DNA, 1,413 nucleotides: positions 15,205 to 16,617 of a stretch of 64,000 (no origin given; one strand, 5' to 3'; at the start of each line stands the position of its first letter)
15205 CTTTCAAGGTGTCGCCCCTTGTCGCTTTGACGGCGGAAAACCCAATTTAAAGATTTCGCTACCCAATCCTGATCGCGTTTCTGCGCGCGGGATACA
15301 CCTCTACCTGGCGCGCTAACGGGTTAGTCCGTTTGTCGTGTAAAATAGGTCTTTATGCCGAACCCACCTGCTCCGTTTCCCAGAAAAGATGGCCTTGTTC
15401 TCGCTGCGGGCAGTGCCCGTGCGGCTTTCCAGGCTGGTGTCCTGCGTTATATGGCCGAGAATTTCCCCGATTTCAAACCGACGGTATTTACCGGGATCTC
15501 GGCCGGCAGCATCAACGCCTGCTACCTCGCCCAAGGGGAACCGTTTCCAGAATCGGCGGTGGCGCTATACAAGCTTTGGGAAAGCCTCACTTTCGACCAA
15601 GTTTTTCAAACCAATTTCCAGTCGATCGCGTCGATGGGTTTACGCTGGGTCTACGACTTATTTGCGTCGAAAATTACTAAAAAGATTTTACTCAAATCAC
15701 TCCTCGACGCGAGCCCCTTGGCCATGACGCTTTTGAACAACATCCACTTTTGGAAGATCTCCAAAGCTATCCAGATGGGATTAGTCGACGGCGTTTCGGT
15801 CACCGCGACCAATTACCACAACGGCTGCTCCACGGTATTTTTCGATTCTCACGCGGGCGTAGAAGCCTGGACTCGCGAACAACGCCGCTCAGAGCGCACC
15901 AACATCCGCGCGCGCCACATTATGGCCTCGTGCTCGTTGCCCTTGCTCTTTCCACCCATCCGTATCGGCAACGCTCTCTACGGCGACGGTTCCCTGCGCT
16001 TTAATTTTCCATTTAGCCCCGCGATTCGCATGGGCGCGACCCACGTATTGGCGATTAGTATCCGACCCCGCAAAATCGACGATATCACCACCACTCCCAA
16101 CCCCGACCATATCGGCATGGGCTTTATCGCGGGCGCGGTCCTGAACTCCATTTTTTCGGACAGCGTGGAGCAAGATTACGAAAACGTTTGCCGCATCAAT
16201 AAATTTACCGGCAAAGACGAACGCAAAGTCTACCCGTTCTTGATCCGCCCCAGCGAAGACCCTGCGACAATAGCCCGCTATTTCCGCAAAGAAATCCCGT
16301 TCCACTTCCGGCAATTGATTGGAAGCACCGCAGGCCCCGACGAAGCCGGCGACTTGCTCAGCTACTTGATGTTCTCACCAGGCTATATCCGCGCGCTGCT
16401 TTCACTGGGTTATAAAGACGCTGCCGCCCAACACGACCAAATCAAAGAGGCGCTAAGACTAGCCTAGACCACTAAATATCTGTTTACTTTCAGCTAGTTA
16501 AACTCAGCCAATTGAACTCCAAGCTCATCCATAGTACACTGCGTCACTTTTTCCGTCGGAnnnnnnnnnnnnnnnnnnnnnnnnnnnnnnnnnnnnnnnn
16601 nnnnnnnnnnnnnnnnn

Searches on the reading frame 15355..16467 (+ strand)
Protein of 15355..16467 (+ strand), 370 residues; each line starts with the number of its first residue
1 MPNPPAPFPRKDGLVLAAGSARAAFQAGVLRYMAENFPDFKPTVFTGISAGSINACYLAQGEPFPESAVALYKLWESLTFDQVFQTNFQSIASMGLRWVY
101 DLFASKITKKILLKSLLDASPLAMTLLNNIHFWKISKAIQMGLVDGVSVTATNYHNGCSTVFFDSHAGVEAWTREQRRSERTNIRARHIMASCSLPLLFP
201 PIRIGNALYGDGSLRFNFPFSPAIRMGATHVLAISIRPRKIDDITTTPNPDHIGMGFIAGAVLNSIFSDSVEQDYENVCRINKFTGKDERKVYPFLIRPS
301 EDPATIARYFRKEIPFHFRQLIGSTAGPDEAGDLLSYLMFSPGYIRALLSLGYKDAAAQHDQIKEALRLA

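Call 10: search_protein_families(library=pfam, proteins=[window:15355-16467:+], max_evalue=0.001)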
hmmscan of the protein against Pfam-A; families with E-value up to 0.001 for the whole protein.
window:15355-16467:+ (370 aa): 1 family
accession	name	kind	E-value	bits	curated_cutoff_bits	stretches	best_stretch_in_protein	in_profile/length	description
PF01734.28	Patatin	-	1.3e-24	87.9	27.7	1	14-224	1-191/191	Patatin-like phospholipase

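Call 27: search_protein_families(library=padloc, proteins=[window:15355-16467:+], max_evalue=0.1)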
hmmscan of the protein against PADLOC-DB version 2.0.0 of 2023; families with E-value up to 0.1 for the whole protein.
window:15355-16467:+ (370 aa): 2 families
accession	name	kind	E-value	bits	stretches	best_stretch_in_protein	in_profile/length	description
PDLC00758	Effector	-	6.6e-08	30.2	1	19-249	14-218/331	Phospholipase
PDLC00757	Effector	-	0.0085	13.5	1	16-234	15-207/331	Phospholipase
